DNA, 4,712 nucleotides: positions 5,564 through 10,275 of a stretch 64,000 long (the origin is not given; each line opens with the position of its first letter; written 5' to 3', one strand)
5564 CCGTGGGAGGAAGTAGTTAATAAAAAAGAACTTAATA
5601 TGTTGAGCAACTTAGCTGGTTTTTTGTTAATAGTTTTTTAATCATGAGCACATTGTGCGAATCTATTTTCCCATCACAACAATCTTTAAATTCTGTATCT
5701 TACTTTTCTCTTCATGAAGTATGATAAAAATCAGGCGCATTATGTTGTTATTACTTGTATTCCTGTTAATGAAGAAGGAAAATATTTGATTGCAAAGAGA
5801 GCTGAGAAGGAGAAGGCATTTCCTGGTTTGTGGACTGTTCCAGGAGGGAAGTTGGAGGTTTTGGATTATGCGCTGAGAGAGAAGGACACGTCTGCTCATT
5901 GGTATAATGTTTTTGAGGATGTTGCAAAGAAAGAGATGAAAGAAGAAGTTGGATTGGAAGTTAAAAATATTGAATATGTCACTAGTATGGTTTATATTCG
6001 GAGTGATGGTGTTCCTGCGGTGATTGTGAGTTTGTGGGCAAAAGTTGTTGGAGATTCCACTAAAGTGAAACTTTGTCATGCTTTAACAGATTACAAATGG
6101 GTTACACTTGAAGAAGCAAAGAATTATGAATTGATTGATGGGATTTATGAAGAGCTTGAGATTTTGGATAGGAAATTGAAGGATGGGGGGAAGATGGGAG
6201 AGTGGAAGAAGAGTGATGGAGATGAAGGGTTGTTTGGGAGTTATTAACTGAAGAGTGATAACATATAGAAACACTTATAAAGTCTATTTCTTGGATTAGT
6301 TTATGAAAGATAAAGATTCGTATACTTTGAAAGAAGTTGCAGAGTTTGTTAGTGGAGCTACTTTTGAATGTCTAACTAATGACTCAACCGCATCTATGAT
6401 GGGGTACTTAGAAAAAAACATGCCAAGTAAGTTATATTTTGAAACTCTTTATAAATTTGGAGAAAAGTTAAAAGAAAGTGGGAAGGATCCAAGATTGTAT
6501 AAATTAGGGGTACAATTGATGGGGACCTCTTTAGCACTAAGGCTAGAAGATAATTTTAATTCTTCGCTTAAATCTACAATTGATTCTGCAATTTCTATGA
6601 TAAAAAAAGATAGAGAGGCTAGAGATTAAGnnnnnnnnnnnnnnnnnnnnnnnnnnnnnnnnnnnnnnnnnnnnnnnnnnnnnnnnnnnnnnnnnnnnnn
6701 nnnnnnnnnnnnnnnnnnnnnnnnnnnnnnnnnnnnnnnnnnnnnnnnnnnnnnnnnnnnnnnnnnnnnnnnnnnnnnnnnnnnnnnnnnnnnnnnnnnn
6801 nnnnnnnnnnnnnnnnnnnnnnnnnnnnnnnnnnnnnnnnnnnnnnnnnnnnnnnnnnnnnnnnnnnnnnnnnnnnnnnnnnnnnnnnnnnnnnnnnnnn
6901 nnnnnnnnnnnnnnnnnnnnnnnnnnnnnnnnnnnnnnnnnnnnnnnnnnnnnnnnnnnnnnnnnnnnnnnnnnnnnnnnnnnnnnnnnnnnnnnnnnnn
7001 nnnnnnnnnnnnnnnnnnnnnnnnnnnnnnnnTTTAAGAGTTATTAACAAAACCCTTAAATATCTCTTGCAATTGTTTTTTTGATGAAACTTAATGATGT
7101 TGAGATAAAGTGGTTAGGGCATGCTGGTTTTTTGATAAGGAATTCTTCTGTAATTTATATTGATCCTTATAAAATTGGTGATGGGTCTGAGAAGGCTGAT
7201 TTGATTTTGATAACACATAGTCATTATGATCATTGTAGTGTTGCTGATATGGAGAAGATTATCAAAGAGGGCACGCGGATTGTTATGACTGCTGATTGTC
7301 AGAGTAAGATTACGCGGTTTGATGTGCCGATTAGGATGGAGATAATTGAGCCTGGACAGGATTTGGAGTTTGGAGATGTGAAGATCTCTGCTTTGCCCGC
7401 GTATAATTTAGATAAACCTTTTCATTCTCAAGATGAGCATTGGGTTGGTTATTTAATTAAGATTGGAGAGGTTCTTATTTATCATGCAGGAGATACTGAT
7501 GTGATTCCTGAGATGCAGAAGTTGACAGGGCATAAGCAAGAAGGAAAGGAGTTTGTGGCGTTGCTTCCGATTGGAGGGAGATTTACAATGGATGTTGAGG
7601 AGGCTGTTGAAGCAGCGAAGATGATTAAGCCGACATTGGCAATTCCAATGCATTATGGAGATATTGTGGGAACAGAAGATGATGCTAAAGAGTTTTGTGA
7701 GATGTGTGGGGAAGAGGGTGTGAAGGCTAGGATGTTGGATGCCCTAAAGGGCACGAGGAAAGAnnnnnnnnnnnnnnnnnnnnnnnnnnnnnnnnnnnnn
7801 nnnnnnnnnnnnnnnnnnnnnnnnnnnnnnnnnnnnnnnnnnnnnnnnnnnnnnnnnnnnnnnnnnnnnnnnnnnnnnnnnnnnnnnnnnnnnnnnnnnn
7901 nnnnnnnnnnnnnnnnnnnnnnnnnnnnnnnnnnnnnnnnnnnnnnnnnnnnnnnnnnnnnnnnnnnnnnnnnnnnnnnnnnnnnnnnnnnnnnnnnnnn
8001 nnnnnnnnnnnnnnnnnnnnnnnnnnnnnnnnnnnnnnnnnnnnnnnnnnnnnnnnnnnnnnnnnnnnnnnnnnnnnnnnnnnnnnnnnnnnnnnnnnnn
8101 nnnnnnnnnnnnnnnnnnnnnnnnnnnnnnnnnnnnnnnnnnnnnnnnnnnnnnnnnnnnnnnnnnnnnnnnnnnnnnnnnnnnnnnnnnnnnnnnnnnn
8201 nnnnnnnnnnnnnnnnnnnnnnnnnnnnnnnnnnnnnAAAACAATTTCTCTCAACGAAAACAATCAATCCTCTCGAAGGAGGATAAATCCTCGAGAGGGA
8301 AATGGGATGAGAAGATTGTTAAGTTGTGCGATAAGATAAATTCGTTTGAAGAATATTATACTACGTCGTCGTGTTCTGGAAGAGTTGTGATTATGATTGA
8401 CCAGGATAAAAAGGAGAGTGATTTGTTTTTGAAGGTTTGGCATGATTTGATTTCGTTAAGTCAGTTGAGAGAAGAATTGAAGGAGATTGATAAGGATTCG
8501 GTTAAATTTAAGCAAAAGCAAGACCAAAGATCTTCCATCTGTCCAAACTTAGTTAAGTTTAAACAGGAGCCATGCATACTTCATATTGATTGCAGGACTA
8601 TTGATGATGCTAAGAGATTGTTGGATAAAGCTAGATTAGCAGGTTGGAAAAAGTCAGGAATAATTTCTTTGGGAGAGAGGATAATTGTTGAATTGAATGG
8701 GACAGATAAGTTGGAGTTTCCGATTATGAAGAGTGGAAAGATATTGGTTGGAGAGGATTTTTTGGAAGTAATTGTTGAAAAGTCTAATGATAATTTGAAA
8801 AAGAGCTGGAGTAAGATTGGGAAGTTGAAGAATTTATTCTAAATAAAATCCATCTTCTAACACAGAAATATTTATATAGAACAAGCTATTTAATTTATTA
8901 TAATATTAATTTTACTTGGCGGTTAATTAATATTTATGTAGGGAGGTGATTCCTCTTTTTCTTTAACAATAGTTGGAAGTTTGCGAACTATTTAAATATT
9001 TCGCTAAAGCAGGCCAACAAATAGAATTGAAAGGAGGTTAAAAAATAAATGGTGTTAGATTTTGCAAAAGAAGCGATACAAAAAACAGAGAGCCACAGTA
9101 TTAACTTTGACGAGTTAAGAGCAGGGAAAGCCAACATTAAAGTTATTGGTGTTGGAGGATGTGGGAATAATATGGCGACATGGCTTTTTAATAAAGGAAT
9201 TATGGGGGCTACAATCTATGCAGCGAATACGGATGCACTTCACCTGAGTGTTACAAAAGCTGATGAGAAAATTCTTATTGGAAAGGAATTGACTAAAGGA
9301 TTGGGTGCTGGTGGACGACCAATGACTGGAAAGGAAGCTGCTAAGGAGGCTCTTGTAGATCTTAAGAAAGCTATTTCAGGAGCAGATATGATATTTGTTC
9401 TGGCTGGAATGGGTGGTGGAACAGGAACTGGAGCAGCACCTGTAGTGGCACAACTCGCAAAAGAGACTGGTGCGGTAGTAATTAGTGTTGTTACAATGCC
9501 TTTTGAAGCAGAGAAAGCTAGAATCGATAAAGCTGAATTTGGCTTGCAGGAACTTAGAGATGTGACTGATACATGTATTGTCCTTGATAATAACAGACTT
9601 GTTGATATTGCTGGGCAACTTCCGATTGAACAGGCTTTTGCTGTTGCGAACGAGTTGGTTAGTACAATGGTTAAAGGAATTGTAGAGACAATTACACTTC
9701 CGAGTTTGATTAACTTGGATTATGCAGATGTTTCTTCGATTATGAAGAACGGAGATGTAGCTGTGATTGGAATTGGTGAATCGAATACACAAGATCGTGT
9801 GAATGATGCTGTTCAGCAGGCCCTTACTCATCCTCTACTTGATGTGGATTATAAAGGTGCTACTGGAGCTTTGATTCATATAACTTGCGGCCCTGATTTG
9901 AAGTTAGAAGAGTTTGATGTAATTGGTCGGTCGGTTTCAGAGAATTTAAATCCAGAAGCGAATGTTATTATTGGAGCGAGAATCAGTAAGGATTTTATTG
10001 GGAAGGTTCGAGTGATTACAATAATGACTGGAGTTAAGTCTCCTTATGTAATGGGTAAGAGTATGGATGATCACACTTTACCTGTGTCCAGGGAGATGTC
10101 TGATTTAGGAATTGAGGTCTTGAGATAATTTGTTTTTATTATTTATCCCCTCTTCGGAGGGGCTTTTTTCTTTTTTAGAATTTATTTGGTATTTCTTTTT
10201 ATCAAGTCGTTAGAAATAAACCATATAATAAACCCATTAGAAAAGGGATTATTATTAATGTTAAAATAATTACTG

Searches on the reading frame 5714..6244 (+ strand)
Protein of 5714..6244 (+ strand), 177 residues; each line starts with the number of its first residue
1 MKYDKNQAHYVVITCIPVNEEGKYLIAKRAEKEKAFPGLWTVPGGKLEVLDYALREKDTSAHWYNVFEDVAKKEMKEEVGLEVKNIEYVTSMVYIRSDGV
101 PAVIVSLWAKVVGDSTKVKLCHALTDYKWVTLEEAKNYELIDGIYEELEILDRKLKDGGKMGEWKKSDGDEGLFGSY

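Call 80: search_protein_families(library=pfam, proteins=[window:5714-6244:+], max_evalue=0.0001)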
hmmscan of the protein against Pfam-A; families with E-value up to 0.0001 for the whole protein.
window:5714-6244:+ (177 aa): 2 families
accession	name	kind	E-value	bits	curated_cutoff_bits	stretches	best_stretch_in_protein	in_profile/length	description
PF00293.34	NUDIX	-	1.8e-12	47.8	21.1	1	11-137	4-120/134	NUDIX domain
PF14815.12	NUDIX_4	-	1.4e-05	25.3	35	1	17-140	5-103/113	NUDIX domain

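Call 86: search_protein_families(library=ncbifam, proteins=[window:5714-6244:+], max_evalue=0.01)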
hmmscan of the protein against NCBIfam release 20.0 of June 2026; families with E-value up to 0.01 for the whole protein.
window:5714-6244:+ (177 aa): 10 families
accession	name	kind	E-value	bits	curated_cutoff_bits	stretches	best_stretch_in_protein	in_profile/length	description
NF007834.0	PRK10546.1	equivalog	3.8e-09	36.4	156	1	18-141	11-115/135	pyrimidine (deoxy)nucleoside triphosphate diphosphatase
NF012016.0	PRK15472.1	equivalog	1e-08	35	95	1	12-141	5-128/141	nucleoside triphosphatase NudI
NF006530.0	PRK08999.1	equivalog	4.2e-07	29.3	245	1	12-141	8-118/315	Nudix family hydrolase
TIGR00586.1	mutt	equivalog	5.1e-07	29.7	97.9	1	14-140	9-116/129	8-oxo-dGTP diphosphatase MutT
NF008044.0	PRK10776.1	equivalog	2.7e-05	24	148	1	14-134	8-109/130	8-oxo-dGTP diphosphatase MutT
NF041652.1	Nud_hyd_Dein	equivalog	7.2e-05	23.1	200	1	19-136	22-128/152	Nudix hydrolase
TIGR02150.1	IPP_isom_1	equivalog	9.5e-05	22.3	105.8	1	15-137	32-142/159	isopentenyl-diphosphate delta-isomerase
NF002995.0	PRK03759.1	equivalog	0.00026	20.7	127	1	15-41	40-66/185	isopentenyl-diphosphate Delta-isomerase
TIGR00052.1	TIGR00052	subfamily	0.00043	19.9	79.55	1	67-119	95-145/188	nudix-type nucleoside diphosphatase, YffH/AdpP family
NF001299.0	PRK00241.1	equivalog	0.00046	19.7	158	1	67-92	174-199/263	NAD(+) diphosphatase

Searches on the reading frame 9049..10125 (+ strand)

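Call 80: search_protein_families(library=pfam, proteins=[window:9049-10125:+], max_evalue=0.0001)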
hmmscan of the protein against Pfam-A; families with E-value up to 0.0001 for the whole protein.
window:9049-10125:+ (359 aa): 2 families
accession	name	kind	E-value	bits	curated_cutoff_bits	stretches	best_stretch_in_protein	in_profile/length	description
PF00091.31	Tubulin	-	7.2e-47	160.6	33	1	29-188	1-189/190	Tubulin/FtsZ family, GTPase domain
PF12327.13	FtsZ_C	-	7.6e-32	109.9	27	1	237-330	2-95/95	FtsZ family, C-terminal domain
